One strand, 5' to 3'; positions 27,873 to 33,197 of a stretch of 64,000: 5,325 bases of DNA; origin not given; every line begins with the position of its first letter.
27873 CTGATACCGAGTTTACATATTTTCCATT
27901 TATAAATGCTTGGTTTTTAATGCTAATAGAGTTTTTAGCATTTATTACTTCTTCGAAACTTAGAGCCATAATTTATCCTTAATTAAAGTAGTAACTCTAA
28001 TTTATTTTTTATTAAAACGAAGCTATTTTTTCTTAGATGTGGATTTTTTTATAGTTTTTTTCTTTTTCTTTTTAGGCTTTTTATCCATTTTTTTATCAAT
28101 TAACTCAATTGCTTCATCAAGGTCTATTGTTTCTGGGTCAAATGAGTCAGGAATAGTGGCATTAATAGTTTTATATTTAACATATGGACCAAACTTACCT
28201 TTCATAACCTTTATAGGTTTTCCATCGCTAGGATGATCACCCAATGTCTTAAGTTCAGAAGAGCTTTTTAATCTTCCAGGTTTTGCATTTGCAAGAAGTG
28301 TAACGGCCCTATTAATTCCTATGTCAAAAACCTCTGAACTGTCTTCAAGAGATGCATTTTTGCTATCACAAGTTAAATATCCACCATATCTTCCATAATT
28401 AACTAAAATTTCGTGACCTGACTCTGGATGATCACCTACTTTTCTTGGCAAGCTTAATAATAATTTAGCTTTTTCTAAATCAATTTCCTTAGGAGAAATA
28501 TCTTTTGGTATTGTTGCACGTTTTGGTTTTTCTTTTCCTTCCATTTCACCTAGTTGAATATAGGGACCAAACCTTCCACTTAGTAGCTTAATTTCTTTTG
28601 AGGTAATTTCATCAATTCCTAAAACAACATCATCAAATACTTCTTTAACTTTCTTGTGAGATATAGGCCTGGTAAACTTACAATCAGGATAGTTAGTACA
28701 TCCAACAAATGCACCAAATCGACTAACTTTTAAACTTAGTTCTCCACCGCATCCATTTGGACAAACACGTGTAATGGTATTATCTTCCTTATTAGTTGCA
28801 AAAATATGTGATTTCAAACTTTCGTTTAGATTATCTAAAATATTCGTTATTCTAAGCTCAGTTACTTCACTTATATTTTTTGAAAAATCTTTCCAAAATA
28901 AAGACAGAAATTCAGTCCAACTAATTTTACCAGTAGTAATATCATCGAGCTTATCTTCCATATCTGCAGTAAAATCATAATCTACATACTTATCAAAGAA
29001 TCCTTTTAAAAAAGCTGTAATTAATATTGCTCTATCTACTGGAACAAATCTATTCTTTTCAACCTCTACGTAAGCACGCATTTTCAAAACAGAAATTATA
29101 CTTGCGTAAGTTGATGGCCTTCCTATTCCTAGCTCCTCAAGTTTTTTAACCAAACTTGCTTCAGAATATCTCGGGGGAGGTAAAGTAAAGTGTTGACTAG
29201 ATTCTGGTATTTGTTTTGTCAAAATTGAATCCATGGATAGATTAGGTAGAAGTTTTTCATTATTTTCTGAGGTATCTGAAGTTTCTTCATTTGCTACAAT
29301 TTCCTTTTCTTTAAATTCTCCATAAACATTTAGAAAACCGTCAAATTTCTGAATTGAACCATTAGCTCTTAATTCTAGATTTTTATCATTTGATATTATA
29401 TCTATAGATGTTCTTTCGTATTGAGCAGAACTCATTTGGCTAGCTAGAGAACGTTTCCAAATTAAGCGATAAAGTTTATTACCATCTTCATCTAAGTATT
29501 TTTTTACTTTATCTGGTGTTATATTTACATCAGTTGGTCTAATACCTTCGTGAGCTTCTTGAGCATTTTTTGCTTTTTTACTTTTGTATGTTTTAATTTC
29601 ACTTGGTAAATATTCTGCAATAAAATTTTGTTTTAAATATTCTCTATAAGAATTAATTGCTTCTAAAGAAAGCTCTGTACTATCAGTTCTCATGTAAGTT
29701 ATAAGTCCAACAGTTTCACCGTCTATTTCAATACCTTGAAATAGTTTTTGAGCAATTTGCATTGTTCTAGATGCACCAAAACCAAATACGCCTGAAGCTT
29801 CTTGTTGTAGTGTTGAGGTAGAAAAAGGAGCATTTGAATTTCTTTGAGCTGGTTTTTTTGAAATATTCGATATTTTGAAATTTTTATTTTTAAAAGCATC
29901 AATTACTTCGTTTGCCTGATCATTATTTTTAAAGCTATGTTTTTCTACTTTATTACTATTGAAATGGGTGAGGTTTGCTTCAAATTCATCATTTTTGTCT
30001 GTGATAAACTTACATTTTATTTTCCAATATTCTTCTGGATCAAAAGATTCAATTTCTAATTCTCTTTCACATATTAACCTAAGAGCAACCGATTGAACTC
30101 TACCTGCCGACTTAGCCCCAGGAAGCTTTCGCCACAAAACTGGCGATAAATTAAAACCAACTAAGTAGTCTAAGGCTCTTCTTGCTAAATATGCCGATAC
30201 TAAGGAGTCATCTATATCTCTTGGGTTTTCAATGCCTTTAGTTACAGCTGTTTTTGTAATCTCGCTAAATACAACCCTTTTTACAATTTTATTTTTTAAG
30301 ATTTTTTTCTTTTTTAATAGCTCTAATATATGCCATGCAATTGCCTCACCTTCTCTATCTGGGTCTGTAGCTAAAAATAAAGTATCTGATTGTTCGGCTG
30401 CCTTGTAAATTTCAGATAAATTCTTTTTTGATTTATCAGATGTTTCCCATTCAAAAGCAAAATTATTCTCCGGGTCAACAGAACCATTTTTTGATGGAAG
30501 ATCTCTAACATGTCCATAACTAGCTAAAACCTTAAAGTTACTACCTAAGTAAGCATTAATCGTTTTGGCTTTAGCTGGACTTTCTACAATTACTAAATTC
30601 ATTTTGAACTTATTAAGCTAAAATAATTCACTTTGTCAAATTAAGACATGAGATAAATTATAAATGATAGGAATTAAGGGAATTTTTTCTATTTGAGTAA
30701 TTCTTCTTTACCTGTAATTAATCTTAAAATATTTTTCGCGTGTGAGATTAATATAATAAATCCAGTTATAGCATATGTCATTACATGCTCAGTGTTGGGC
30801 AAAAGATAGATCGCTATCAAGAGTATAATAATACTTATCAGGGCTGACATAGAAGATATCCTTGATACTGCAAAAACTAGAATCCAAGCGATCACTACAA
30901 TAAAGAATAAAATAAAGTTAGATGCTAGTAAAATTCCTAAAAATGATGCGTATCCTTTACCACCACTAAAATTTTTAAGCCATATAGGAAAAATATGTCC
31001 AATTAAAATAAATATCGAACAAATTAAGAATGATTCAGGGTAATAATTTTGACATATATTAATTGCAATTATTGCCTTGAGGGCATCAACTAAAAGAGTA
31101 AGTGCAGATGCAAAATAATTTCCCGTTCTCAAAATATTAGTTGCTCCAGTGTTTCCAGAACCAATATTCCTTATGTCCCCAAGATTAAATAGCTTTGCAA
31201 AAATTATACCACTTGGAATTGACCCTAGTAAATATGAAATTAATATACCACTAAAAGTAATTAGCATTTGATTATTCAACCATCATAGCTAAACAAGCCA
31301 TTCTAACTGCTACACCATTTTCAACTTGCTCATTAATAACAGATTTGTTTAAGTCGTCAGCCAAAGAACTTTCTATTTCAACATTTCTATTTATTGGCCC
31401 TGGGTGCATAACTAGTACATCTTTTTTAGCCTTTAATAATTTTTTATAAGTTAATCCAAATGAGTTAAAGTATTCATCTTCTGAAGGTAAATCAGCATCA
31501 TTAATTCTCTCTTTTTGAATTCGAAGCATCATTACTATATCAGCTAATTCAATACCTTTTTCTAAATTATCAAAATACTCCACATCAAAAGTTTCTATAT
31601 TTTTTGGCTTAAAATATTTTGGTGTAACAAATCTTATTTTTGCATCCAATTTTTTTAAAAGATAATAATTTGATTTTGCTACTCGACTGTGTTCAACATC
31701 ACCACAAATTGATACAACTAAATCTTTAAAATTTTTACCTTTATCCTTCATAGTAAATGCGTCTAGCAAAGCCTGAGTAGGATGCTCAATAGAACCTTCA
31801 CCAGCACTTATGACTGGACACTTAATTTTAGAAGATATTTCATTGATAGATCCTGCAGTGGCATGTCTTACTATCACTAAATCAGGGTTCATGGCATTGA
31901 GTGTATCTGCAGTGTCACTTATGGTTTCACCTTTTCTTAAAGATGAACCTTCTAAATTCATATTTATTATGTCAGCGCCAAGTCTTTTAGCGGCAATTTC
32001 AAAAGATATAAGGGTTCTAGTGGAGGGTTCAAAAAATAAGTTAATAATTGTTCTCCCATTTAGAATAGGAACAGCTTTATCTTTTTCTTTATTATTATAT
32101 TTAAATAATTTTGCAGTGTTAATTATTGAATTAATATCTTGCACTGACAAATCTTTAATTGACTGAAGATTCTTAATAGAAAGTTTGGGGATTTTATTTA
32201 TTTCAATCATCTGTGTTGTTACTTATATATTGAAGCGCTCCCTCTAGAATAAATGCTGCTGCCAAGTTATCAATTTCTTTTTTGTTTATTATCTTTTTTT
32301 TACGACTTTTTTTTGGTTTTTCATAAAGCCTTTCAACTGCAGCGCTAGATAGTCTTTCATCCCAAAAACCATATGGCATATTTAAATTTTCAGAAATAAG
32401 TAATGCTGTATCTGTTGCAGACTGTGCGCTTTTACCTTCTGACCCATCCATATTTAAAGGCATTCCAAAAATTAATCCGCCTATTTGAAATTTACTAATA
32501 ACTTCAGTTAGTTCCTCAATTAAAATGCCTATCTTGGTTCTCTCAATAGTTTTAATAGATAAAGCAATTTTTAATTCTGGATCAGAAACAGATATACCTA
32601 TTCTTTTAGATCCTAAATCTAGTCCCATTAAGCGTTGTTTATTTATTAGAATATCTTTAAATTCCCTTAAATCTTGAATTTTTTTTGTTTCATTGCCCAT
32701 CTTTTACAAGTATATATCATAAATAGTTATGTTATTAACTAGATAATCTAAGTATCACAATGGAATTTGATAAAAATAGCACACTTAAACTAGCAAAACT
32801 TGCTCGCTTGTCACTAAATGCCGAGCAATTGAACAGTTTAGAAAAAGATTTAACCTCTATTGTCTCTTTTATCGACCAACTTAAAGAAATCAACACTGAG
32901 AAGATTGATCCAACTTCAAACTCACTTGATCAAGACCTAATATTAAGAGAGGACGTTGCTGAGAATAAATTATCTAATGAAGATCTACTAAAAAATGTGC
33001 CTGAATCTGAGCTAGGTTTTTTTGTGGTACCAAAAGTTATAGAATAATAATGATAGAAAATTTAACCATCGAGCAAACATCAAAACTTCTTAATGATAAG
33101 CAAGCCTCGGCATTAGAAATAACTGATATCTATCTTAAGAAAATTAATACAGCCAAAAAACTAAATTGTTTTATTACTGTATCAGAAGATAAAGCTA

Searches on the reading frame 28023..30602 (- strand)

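Call 29: search_protein_families(library=pfam, proteins=[window:28023-30602:-], max_evalue=0.00001)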
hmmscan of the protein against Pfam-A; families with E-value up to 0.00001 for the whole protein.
window:28023-30602:- (859 aa): 4 families
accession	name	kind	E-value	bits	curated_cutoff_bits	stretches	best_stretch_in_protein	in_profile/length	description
PF01131.25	Topoisom_bac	-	3e-122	409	35.1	1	130-566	2-410/411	DNA topoisomerase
PF13368.11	Toprim_C_rpt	-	6.9e-49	164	22.3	3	790-845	1-56/57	Topoisomerase C-terminal repeat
PF01751.28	Toprim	-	1.3e-21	77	23.1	1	3-115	2-96/96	Toprim domain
PF01396.24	Zn_ribbon_Top1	-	1.3e-14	54.1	32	1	613-648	3-37/39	Topoisomerase DNA binding C4 zinc finger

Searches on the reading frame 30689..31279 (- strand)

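Call 30: search_protein_families(library=pfam, proteins=[window:30689-31279:-], max_evalue=0.00001)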
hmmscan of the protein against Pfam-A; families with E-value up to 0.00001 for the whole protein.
window:30689-31279:- (196 aa): 1 family
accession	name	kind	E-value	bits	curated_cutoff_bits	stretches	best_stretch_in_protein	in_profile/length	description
PF02660.20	G3P_acyltransf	-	6.7e-41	140.6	24.1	1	14-187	1-164/164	Glycerol-3-phosphate acyltransferase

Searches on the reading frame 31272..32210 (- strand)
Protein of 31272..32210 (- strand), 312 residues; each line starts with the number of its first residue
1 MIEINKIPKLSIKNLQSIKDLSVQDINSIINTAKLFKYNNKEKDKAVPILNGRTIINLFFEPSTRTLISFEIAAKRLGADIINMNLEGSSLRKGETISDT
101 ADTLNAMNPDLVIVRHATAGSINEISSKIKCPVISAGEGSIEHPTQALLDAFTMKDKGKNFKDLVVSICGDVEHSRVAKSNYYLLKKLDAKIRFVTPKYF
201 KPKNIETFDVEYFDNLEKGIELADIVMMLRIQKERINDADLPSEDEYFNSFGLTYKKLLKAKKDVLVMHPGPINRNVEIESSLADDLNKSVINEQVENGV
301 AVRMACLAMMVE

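Call 30: search_protein_families(library=pfam, proteins=[window:31272-32210:-], max_evalue=0.00001)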
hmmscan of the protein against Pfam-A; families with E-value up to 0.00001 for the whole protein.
window:31272-32210:- (312 aa): 2 families
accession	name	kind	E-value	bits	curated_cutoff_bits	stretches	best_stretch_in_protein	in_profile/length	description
PF02729.26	OTCace_N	-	1.6e-42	145.5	29.9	1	13-155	1-147/148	Aspartate/ornithine carbamoyltransferase, carbamoyl-P binding domain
PF00185.30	OTCace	-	2.4e-22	80.1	29.4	1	163-310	2-157/157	Aspartate/ornithine carbamoyltransferase, Asp/Orn binding domain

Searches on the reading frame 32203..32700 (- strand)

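Call 30: search_protein_families(library=pfam, proteins=[window:32203-32700:-], max_evalue=0.00001)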
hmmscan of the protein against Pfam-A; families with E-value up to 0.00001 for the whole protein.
window:32203-32700:- (165 aa): 1 family
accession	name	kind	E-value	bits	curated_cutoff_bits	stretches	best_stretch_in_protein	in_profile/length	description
PF03652.20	RuvX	-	4.9e-33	114.8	29.2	1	22-157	1-133/134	Holliday junction resolvase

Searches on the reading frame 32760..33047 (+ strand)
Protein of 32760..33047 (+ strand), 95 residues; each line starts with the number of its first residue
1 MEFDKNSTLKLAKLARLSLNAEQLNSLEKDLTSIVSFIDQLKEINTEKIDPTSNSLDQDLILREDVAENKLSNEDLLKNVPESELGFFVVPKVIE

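Call 30: search_protein_families(library=pfam, proteins=[window:32760-33047:+], max_evalue=0.00001)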
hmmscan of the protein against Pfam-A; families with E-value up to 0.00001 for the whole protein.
window:32760-33047:+ (95 aa): 1 family
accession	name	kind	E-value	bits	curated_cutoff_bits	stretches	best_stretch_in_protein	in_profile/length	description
PF02686.20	GatC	-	5.7e-18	65.3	23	1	19-90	1-66/66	Glu-tRNAGln amidotransferase C subunit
